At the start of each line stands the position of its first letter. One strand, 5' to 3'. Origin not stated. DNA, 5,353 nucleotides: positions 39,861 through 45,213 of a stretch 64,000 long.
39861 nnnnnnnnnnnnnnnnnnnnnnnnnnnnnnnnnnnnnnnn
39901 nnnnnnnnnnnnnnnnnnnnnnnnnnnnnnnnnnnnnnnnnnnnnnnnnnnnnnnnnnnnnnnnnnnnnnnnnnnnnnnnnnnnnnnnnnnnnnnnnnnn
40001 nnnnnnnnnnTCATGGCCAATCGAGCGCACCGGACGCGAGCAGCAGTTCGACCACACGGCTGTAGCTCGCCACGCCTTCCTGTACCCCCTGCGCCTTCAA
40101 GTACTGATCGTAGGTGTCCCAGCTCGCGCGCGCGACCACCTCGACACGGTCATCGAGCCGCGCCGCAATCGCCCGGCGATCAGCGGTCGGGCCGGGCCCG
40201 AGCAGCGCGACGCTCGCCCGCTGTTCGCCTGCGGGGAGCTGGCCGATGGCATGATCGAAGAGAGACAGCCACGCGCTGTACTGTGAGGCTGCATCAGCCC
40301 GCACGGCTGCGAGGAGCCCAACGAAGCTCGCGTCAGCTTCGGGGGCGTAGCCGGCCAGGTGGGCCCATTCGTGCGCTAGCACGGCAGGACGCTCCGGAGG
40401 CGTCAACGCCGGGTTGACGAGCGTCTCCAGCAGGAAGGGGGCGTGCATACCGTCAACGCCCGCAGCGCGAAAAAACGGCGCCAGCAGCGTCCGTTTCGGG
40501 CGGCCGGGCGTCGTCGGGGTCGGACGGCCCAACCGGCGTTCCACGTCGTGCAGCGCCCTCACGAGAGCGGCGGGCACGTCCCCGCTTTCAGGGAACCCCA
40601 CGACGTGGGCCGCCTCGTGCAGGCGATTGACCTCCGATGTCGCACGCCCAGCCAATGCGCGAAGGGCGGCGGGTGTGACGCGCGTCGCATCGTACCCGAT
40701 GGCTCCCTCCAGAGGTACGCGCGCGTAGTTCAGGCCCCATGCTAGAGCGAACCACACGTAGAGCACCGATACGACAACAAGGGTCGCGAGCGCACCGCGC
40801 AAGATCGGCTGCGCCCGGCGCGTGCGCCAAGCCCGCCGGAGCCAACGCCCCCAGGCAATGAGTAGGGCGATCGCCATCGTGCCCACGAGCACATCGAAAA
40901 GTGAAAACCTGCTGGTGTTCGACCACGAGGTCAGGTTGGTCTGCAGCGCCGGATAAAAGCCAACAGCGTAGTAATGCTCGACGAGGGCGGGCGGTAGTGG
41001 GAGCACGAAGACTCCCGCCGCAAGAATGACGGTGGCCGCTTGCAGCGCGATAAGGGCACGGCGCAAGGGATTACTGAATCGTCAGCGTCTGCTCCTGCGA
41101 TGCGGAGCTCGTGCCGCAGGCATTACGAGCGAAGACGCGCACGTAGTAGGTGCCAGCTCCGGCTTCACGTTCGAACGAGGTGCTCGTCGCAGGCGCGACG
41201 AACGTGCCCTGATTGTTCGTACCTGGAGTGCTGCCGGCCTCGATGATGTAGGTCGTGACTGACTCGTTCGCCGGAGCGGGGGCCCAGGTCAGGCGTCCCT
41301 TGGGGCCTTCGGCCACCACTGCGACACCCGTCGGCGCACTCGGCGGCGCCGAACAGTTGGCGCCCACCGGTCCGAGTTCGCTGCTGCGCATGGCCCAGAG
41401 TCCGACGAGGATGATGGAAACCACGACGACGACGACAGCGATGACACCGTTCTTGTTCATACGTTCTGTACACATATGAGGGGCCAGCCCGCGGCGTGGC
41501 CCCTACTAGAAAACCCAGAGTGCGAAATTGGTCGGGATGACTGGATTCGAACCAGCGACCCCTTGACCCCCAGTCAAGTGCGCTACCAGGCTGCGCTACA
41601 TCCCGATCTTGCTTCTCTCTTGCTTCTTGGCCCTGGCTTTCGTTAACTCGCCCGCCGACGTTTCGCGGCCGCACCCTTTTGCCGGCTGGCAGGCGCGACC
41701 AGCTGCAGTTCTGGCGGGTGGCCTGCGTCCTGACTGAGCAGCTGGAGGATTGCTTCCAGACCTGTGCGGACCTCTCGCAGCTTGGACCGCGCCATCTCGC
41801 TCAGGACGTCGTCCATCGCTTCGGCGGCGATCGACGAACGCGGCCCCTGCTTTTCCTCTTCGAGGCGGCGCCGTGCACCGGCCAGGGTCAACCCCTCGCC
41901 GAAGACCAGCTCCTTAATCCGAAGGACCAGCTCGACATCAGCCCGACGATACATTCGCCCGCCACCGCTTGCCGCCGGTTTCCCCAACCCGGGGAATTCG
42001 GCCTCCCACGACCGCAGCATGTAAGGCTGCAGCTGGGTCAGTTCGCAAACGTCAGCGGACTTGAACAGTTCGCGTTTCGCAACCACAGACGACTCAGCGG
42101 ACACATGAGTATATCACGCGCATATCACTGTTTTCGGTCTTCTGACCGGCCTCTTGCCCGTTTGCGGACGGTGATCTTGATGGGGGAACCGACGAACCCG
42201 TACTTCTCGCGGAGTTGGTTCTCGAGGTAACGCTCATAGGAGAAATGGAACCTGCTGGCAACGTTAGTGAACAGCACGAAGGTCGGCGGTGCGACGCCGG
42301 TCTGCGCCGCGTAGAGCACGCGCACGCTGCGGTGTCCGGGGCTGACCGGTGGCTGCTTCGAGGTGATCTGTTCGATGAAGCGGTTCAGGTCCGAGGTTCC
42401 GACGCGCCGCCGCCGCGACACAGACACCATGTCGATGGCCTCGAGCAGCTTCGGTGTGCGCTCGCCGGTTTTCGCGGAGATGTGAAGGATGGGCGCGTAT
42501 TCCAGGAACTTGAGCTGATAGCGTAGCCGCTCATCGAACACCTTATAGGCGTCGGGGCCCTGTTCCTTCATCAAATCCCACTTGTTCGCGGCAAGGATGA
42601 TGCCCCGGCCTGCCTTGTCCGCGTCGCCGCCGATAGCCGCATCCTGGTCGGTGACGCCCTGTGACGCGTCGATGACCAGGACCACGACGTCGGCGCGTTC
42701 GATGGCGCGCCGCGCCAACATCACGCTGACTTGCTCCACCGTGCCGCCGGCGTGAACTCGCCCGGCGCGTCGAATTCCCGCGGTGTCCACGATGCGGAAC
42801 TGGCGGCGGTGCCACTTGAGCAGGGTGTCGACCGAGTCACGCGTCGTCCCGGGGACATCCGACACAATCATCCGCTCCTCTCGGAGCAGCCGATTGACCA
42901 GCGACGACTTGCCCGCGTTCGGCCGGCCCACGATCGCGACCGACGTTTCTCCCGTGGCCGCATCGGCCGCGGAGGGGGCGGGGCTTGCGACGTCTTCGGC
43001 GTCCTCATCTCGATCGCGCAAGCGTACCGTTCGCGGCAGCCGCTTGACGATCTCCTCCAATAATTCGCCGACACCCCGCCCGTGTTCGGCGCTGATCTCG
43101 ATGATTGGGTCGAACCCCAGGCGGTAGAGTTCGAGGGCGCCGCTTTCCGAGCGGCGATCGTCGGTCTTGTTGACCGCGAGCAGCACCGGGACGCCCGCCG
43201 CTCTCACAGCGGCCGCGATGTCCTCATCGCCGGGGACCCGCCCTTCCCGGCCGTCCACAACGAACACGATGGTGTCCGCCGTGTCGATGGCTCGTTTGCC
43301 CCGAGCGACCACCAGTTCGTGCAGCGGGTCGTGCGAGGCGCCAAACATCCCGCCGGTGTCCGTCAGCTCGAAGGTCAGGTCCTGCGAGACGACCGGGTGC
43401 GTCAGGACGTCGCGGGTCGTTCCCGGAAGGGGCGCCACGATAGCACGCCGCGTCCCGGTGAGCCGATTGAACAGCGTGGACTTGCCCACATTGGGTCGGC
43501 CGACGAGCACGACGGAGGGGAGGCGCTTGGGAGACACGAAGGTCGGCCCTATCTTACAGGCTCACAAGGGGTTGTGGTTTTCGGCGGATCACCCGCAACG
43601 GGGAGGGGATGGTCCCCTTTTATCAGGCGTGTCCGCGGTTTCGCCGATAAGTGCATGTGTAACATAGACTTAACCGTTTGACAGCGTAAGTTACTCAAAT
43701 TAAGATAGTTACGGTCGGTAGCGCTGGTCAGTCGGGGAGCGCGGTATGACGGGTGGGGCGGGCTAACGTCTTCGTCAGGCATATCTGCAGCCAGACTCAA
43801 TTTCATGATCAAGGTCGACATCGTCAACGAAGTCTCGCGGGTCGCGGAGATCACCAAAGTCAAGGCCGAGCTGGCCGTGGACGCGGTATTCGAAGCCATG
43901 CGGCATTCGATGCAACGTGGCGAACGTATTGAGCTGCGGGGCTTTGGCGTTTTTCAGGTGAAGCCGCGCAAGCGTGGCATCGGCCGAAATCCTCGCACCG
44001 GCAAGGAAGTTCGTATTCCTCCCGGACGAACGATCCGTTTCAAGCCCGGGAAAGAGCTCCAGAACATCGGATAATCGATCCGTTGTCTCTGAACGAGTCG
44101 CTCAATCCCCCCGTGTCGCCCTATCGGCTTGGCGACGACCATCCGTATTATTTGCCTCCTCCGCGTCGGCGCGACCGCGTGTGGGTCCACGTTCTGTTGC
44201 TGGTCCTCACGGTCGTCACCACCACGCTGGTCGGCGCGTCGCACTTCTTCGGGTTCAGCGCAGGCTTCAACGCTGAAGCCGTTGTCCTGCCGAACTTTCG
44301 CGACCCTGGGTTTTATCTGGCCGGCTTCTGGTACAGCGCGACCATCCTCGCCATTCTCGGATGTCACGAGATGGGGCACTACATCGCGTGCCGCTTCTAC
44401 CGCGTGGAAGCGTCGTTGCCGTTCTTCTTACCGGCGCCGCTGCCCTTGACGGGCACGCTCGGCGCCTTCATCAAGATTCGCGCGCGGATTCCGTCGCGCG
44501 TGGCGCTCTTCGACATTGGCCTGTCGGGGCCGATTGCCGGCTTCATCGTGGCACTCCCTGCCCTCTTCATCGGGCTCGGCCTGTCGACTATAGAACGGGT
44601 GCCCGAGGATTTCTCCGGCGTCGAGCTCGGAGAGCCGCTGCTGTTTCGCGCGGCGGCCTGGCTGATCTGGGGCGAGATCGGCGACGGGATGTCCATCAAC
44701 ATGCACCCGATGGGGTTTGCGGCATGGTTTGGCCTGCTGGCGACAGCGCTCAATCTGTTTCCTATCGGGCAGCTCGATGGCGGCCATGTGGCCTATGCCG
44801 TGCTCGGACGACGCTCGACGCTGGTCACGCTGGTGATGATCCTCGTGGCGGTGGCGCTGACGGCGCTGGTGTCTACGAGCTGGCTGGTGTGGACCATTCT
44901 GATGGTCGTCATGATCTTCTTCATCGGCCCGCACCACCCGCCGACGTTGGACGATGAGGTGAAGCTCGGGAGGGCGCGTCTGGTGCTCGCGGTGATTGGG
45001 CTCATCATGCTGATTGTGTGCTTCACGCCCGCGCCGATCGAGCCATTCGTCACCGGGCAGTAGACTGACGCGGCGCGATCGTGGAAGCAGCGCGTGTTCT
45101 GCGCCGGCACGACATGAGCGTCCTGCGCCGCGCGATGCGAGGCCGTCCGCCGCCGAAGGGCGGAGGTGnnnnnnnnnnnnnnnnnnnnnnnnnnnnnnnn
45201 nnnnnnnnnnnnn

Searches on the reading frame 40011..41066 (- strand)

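Call 9: search_protein_families(library=pfam, proteins=[window:40011-41066:-])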
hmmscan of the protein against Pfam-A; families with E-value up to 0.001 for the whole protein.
window:40011-41066:- (351 aa): 1 family
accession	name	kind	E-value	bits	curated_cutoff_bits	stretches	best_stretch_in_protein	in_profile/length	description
PF12725.13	DUF3810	-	2.5e-55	188.5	28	1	33-343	1-311/311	Protein of unknown function (DUF3810)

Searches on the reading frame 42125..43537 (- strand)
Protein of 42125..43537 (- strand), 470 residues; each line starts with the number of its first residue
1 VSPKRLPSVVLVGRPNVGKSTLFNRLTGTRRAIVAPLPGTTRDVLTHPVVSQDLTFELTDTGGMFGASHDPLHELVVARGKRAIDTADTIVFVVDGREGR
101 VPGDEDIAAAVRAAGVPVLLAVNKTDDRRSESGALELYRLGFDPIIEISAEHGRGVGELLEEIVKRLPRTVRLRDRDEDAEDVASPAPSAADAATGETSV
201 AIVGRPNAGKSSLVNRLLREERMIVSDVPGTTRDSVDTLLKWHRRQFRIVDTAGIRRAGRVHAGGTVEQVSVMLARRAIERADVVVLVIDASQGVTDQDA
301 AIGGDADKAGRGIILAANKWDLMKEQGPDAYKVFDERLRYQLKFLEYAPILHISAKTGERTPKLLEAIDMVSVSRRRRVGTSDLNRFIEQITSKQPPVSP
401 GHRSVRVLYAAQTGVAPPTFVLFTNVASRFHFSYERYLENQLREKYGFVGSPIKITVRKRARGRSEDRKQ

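Call 9: search_protein_families(library=pfam, proteins=[window:42125-43537:-])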
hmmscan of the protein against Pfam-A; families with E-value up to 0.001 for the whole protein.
window:42125-43537:- (470 aa): 15 families
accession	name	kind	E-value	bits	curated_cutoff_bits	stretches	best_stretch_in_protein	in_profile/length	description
PF01926.29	MMR_HSR1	-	1.3e-55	186.8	21.9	2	200-319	2-113/113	50S ribosome-binding GTPase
PF02421.24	FeoB_N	-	9e-31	106.9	27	2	9-163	3-156/156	Ferrous iron transport protein B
PF14714.11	KH_dom-like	-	9.7e-29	99.9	27.3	1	378-458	1-81/81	KH-domain-like of EngA bacterial GTPase enzymes, C-terminal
PF00009.33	GTP_EFTU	-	2.5e-25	89.6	26.5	2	199-370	5-184/188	Elongation factor Tu GTP binding domain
PF00350.29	Dynamin_N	-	7.2e-13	49.3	27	1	200-233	1-34/168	Dynamin family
PF03193.22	RsgA_GTPase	-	2.3e-09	37.8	30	0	198-257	107-170/174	RsgA GTPase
PF13401.12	AAA_22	-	1.6e-08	35.4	27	1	196-295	4-96/130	AAA domain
PF04548.22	AIG1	-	3e-07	30.4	27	1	200-300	3-101/212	AIG1 family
PF08477.19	Roc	-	3.4e-06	27.7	27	0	200-262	2-73/119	Ras of Complex, Roc, domain of DAPkinase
PF00071.28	Ras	-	3.5e-06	27.1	21.6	0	200-282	2-84/162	Ras family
PF00025.27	Arf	-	6.4e-06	26.2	22.3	0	8-127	16-127/174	ADP-ribosylation factor family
PF09439.16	SRPRB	-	2.9e-05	23.9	25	0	6-95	3-81/178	Signal recognition particle receptor beta subunit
PF05621.17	TniB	-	4.7e-05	23.3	22.4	0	3-30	32-59/189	Bacterial TniB protein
PF00005.33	ABC_tran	-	0.00013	23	25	0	199-228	13-42/137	ABC transporter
PF13191.12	AAA_16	-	0.00021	22.3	32.6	0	193-235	19-63/167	AAA ATPase domain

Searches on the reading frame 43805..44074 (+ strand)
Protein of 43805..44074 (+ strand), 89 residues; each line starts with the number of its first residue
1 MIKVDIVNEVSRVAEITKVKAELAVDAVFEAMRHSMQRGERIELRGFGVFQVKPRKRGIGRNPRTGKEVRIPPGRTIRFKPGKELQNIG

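Call 9: search_protein_families(library=pfam, proteins=[window:43805-44074:+])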
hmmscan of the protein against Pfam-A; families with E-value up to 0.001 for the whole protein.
window:43805-44074:+ (89 aa): 2 families
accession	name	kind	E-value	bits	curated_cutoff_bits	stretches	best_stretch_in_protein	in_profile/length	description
PF00216.26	Bac_DNA_binding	-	6.7e-27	94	22.4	1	1-87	1-87/90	Bacterial DNA-binding protein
PF18291.6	HU-HIG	-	2.9e-07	31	26.2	1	6-86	37-115/125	HU domain fused to wHTH, Ig, or Glycine-rich motif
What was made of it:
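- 43805..44074 (+): IHF/HU-family DNA-bending protein (89 aa), the candidate binder of the 29278-29303 site. Pfam Bac_DNA_binding 7e-27 (call 9).
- On IHF binding site: The protein at 43805-44074 is Bac_DNA_binding (call 9).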

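Call 19: search_protein_families(library=ncbifam, proteins=[window:43805-44074:+], max_evalue=0.00001)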
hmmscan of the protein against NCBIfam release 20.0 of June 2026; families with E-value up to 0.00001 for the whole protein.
window:43805-44074:+ (89 aa): 6 families
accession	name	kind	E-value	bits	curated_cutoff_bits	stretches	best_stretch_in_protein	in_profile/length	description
NF001222.0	PRK00199.1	equivalog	6.5e-23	80.8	115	1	1-87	1-88/95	integration host factor subunit beta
NF001401.0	PRK00285.1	equivalog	2.5e-21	75.7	111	1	2-87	7-92/103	integration host factor subunit alpha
TIGR00988.1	hip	equivalog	3.9e-20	72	119.95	1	1-86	1-87/94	integration host factor subunit beta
TIGR00987.1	himA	equivalog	7.2e-17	61.6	120.25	1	2-86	3-87/96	integration host factor subunit alpha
NF007945.0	PRK10664.1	equivalog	1.3e-16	60.9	157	1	1-86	1-86/90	nucleoid-associated protein HU-beta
NF008023.0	PRK10753.1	equivalog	9.7e-15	54.7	162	1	1-86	1-86/90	nucleoid-associated protein HU-alpha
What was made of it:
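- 43805..44074 (+): Its best NCBIfam matches are IHF-beta and IHF-alpha, but below their cutoffs (call 19).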

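Call 55: search_solved_structures(query=window:43805-44071:+, max_evalue=0.00001)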
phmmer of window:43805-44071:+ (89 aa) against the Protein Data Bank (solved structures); distinct sequences matched with E-value up to 0.00001: 34.
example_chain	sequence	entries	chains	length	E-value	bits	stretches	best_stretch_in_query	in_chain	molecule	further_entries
2iif_A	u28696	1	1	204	3.2e-23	84.6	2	17-86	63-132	Integration host factor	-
2iie_A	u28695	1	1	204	1.4e-22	82.6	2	17-86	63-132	Integration host factor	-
8hd5_A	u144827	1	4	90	6e-22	80.6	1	1-86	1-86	DNA-binding protein HU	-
4qjn_A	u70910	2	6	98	8.2e-22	80.1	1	1-87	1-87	DNA-binding protein HU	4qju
1hue_A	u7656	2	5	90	4.5e-19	71.4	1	2-86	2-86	HU PROTEIN | PROTEIN HU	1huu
5fbm_A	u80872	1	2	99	2.5e-17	65.8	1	3-87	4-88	DNA-binding protein HU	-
3rhi_A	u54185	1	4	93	1.9e-16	63.1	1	2-86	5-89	DNA-binding protein HU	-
4yew_A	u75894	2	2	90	3.4e-15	59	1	3-87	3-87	DNA-binding protein HU-beta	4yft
8flj_F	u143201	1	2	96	5.8e-15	58.3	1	10-86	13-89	Integration host factor subunit beta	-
2o97_B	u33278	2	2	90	6.6e-15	58.1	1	3-87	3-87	DNA-binding protein HU-beta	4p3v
4yfh_A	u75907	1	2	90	7.2e-15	58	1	2-86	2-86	DNA-binding protein HU-alpha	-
4yf0_A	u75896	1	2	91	7.4e-15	58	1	2-86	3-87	DNA-binding protein HU-alpha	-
1mul_A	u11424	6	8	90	1e-14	57.6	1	2-86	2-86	DNA binding protein HU-alpha | DNA-binding protein HU-alpha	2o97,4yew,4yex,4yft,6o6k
4yey_A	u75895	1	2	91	1e-14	57.5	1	2-86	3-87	DNA-binding protein HU-alpha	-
6o8q_A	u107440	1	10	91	1e-14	57.5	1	2-86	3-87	DNA-binding protein HU-alpha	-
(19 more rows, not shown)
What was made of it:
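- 43805..44074 (+): PDB matches to IHF and HU are about equal (call 55).
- On IHF binding site: PDB matches to IHF and HU are similar (call 55).
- The window's IHF/HU-family protein cannot be assigned to IHF rather than HU (calls 19, 55). The subtype of the IHF/HU-family protein is unresolved (calls 19, 55).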

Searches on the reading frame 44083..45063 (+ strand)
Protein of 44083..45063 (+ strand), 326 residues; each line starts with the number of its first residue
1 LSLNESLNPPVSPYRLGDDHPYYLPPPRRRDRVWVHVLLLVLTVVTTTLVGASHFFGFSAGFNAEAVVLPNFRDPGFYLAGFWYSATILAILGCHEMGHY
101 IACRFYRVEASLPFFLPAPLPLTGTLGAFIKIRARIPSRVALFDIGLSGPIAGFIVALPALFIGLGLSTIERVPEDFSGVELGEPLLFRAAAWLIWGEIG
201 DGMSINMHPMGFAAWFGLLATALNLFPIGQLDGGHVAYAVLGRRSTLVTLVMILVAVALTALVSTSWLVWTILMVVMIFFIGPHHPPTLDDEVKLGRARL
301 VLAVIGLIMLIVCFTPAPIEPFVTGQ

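Call 9: search_protein_families(library=pfam, proteins=[window:44083-45063:+])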
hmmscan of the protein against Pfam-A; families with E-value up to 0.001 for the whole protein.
window:44083-45063:+ (326 aa): 1 family
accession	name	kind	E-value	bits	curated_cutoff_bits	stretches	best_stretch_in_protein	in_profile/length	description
PF02163.28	Peptidase_M50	-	2.9e-18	66.4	27.2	1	86-245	4-198/221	Peptidase family M50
